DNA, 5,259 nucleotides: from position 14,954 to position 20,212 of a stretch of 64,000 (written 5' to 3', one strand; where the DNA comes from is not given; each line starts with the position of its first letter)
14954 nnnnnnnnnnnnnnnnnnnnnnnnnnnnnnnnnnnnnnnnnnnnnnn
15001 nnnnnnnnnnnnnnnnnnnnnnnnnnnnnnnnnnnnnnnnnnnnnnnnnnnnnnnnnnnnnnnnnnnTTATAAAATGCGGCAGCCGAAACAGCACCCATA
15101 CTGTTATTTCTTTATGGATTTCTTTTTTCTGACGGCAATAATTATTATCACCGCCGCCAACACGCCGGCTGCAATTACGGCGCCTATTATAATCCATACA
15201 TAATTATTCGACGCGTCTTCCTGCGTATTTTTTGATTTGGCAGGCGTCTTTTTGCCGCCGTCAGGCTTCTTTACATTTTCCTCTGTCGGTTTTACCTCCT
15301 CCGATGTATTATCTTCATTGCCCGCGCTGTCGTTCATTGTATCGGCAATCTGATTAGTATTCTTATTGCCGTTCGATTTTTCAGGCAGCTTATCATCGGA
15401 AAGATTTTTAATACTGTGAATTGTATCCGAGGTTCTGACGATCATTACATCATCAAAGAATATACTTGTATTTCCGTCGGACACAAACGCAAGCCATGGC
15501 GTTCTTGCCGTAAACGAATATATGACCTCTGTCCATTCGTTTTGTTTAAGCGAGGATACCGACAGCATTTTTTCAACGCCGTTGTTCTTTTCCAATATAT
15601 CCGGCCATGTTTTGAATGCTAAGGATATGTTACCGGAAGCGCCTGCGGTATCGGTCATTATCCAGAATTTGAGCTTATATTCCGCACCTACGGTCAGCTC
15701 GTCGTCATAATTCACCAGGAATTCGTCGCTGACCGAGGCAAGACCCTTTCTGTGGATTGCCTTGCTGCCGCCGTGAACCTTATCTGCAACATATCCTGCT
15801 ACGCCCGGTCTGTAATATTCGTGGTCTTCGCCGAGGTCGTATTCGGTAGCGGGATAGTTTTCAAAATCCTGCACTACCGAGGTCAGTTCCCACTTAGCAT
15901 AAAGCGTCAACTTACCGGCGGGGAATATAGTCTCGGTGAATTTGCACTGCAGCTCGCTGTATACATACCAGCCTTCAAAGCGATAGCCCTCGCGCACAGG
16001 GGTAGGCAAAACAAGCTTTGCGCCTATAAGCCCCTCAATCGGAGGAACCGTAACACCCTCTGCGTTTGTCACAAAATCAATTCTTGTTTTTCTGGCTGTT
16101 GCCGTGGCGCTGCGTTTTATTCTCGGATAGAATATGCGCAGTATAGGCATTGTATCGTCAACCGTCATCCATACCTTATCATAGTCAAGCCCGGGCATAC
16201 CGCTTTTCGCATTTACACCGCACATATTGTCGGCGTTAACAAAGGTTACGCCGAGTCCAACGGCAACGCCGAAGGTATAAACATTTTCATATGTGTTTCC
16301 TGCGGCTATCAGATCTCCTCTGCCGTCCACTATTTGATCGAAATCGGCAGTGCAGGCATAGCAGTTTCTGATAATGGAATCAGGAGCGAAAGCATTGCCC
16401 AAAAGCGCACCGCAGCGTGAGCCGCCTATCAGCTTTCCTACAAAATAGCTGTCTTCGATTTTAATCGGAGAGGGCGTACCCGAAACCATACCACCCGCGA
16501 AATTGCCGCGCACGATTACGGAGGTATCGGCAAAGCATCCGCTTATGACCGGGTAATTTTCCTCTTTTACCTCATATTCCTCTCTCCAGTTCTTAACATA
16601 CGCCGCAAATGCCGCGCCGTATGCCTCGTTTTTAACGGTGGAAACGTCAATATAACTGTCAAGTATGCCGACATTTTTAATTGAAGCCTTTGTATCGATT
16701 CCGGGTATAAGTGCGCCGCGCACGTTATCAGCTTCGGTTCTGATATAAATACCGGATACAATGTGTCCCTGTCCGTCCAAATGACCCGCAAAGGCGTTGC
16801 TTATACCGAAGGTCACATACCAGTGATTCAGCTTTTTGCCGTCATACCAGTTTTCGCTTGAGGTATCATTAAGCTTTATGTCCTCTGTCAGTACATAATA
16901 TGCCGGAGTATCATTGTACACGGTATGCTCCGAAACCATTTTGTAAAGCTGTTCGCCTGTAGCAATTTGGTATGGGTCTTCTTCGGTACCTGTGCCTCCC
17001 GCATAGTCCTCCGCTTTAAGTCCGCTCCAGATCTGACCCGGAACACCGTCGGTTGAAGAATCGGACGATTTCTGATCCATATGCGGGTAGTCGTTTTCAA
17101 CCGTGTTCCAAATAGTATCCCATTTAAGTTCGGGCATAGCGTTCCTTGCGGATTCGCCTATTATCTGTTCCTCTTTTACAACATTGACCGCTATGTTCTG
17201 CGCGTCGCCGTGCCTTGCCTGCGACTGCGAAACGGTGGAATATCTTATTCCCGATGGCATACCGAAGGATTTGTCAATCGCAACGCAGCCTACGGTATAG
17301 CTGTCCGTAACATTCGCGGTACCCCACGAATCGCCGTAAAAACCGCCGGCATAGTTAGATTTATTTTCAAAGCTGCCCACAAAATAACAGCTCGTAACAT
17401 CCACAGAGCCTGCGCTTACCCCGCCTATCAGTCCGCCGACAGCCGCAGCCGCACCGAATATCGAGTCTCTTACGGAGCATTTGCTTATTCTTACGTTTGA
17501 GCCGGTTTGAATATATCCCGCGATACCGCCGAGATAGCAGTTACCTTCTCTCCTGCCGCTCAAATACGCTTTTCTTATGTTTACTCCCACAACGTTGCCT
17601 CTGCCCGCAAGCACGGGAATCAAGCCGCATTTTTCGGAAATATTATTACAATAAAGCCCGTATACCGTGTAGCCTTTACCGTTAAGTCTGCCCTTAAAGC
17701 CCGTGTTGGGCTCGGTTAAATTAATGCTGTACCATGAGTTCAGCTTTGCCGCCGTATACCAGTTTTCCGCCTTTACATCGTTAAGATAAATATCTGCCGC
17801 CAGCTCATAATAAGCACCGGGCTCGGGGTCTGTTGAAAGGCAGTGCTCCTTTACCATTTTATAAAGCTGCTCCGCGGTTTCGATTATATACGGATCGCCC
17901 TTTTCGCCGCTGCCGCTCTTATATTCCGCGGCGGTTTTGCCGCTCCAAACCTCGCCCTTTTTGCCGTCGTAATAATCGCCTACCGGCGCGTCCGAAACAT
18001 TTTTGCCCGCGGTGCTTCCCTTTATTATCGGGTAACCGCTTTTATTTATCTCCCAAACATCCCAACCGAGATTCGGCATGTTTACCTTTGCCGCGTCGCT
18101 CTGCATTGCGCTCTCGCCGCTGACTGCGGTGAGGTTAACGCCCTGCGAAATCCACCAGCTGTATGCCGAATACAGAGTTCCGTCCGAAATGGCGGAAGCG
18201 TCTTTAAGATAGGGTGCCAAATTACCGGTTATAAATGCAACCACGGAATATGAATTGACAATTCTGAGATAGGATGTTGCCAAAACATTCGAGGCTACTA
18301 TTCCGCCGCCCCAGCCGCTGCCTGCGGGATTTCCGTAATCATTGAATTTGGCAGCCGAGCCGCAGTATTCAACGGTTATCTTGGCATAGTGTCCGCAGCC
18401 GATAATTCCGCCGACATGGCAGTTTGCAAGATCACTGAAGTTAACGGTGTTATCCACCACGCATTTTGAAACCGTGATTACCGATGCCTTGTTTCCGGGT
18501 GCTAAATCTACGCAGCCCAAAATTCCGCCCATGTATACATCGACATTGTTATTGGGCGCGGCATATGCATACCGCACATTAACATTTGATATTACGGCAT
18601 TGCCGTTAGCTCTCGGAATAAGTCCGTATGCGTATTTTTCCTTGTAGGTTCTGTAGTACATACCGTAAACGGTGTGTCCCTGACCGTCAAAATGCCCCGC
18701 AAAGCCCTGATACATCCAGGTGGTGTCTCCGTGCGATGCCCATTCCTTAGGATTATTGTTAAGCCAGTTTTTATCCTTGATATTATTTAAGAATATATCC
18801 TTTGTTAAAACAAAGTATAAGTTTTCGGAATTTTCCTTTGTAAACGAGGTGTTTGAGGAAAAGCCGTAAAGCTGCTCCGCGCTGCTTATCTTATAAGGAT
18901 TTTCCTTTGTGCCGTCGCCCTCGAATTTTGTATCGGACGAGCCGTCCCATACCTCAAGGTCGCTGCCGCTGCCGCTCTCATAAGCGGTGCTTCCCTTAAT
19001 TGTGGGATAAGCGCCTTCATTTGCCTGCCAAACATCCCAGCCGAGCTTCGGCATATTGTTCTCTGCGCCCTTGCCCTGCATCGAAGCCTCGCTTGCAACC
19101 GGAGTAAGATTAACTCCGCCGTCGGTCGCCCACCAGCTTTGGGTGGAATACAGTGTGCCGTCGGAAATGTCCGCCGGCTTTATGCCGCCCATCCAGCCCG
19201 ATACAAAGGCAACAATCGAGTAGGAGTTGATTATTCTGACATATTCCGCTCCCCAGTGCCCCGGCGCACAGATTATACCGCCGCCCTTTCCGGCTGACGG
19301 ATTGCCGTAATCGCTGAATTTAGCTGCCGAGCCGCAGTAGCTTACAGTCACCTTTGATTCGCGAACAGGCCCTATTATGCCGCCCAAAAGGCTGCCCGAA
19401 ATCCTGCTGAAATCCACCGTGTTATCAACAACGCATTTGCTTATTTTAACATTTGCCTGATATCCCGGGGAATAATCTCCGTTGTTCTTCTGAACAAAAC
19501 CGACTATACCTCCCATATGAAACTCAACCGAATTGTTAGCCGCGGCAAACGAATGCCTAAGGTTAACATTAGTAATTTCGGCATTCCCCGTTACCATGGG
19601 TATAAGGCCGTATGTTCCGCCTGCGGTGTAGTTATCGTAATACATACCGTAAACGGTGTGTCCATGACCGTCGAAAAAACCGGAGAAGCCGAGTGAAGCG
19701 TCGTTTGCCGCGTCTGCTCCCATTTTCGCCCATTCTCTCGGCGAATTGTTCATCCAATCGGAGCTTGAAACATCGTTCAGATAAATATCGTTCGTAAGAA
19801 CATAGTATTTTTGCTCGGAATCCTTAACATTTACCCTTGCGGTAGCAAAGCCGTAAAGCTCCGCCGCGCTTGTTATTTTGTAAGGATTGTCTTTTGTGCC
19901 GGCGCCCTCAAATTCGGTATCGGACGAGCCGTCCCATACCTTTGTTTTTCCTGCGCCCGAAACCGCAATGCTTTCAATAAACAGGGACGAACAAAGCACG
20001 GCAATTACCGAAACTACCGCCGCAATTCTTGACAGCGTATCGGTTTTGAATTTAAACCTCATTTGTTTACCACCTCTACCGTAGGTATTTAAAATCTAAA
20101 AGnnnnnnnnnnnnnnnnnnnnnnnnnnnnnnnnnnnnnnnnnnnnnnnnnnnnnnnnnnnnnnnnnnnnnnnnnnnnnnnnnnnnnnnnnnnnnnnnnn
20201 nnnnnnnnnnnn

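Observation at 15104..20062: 1652-aa C-terminally membrane-anchored surface protein built from four ~310-aa WDG..DPY/GLUG-like modules, with no catalytic domain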

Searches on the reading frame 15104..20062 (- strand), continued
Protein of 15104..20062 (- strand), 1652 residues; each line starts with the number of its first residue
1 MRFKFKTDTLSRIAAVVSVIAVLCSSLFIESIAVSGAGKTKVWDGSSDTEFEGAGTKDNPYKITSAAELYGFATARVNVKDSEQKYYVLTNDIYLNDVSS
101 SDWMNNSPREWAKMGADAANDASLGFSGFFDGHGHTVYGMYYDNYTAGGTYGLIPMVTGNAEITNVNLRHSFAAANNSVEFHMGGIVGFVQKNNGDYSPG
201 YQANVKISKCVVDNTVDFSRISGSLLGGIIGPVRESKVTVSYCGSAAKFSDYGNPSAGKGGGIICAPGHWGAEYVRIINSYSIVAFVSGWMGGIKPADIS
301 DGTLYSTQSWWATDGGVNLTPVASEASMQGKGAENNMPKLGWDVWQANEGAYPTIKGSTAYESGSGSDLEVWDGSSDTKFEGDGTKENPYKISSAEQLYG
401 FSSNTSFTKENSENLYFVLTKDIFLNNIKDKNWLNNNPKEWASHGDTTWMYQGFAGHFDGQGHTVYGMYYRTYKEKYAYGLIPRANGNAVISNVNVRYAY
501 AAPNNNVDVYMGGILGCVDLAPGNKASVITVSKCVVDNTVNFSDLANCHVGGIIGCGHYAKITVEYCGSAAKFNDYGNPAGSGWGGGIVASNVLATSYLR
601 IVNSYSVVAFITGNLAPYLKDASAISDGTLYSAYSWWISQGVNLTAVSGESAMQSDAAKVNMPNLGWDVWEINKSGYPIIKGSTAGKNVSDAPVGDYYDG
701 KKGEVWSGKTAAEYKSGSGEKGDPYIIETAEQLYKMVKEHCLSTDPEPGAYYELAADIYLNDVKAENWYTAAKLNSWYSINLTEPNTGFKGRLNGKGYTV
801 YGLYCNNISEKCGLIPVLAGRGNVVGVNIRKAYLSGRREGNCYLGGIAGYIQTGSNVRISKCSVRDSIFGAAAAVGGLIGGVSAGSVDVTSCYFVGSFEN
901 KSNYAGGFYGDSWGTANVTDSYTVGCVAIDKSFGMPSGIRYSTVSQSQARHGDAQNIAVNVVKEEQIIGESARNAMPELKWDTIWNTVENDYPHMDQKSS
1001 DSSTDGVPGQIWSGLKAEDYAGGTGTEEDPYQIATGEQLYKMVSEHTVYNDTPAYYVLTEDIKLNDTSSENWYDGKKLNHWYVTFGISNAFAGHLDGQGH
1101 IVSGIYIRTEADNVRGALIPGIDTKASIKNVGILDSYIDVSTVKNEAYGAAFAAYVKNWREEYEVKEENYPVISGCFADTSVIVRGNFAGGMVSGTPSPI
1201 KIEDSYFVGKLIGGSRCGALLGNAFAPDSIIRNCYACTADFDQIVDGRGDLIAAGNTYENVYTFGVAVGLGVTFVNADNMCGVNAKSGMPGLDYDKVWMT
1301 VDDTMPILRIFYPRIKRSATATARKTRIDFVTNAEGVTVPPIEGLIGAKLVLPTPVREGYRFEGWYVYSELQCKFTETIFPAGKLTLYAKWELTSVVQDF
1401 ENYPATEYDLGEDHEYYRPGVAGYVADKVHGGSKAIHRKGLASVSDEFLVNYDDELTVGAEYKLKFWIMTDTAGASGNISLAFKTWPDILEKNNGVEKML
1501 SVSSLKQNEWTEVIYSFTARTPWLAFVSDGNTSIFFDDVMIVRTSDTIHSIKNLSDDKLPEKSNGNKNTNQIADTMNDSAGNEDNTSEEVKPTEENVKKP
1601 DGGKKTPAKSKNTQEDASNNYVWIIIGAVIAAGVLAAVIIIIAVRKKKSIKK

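Call 69: find_encoding_contigs(protein=P0014, flank=10000, max_places=1)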
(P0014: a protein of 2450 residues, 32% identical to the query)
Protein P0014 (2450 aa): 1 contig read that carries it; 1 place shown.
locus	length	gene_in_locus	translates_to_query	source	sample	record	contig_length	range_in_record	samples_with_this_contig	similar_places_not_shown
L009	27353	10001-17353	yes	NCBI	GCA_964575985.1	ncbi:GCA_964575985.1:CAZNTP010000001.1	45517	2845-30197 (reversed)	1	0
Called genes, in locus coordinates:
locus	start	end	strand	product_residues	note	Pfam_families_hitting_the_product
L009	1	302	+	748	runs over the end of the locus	PF18952:DUF5696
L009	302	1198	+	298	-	PF00528:BPD_transp_1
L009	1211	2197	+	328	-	PF00528:BPD_transp_1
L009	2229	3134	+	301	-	PF01261:AP_endonuc_2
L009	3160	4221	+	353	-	PF12708:Pect-lyase_RHGA_epim, PF13229:Beta_helix (weak), PF05048:NosD (faint), PF13229:Beta_helix (weak)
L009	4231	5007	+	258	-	PF00657:Lipase_GDSL, PF13472:Lipase_GDSL_2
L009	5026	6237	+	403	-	PF07690:MFS_1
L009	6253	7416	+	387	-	PF00149:Metallophos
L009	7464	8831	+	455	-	PF02055:Glyco_hydro_30, PF17189:Glyco_hydro_30C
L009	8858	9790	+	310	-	PF02811:PHP (weak)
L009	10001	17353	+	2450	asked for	PF09479:Flg_new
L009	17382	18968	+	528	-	PF03935:SKN1_KRE6_Sbg1 (faint), PF00722:Glyco_hydro_16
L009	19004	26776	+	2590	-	PF00657:Lipase_GDSL, PF13472:Lipase_GDSL_2, PF00722:Glyco_hydro_16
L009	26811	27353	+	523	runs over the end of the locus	-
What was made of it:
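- Many TM-anchored family members occur alongside fused, non-dockerin enzymes (call 69).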

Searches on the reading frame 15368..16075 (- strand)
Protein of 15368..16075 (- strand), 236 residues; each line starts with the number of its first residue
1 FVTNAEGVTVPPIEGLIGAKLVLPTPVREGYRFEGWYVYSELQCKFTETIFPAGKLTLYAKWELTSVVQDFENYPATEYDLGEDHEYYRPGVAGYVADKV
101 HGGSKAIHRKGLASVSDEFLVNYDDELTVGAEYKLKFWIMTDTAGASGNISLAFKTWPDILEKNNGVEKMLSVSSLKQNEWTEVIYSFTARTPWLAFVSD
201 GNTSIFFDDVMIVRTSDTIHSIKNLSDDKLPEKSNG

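Call 37: search_protein_families(library=pfam, alignment_id=A3, max_evalue=0.1)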
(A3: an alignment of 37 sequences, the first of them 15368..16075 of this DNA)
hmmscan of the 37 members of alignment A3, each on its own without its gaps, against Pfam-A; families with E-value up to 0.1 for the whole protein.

A. member 1, window:15368-16075:- (236 aa): 2 families
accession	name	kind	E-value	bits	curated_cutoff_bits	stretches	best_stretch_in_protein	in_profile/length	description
PF09479.16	Flg_new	-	4.9e-09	36.6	27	1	20-61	21-65/65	Listeria-Bacteroides repeat domain (List_Bact_rpt)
PF02018.23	CBM_4_9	-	0.0042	17.9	25.9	1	96-191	27-119/136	Carbohydrate binding domain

B. families by the number of members that match (of 37 scanned): 11 families
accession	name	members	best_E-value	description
PF09479.16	Flg_new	37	3.6e-10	Listeria-Bacteroides repeat domain (List_Bact_rpt)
PF02018.23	CBM_4_9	36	2.3e-08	Carbohydrate binding domain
PF22825.2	HpiC1-like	3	0.0046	HpiC1 cyclase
PF18998.6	Flg_new_2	3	0.025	Divergent InlB B-repeat domain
PF04862.18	DUF642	1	0.0076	Protein of unknown function (DUF642)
PF16984.11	Grp7_allergen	1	0.026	Group 7 allergen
PF03422.21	CBM_6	1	0.028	Carbohydrate binding module (family 6)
PF14099.13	Polysacc_lyase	1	0.035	Polysaccharide lyase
PF14741.12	GH114_assoc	1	0.042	N-terminal glycosyl-hydrolase-114-associated domain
PF24046.1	At4g08330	1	0.062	At4g08330 beta-tent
PF20763.3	UDG-inhib_P56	1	0.069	Phage phi29, UDG inhibitor P56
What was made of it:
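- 15419..15877 (-): CBM4/9/22-like beta-jelly-roll, aa ~1396-1548. CBM_4_9 E 0.0042, below cutoff; 36 of 37 homologues match at E<=0.1 (call 37).
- On CBM4/9/22-type carbohydrate-binding module: 36 of 37 homologous cassettes match at E<=0.1, best 2.3e-8 (call 37).
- Checked: Beta-sandwich: CBM_4_9 E 0.0042 (17.9 bits, below the 25.9 cutoff) for the window protein, but 36 of 37 homologous cassettes match at E<=0.1 (call 37).
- The CBM_4_9 hit of the window protein is below Pfam's cutoff (call 37).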

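Call 41: predict_structure(alignment_id=A3)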
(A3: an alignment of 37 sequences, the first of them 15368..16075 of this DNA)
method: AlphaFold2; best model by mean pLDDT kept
length: 236 residues; sequences in the alignment: 37
mean_pLDDT: 94.3   pTM: 0.85
mean pLDDT of the five models: 94.3, 94.0, 93.9, 93.3, 93.0
residues with pLDDT >= 90: 219; 70-90: 5; 50-70: 11; < 50: 1
segments of 3 or more residues with pLDDT < 50: none
pLDDT, mean of each block of 10 residues (from residue 1): 94 97 96 97 97 97 97 96 98 97 97 97 96 98 95 97 95 93 98 98 97 96 69 52
secondary structure, 60 per line:
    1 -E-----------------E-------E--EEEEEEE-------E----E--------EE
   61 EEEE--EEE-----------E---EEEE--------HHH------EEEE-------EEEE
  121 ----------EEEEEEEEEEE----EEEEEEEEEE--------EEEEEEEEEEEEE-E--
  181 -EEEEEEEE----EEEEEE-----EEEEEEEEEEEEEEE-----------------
elements in order: E31-37 E59-64 E67-69 E85-88 E106-109 E117-120 E131-141 E146-155 E164-176 E182-189 E194-199 E205-219
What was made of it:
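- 15419..15877 (-): AF2 pLDDT 94.3 (call 41).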
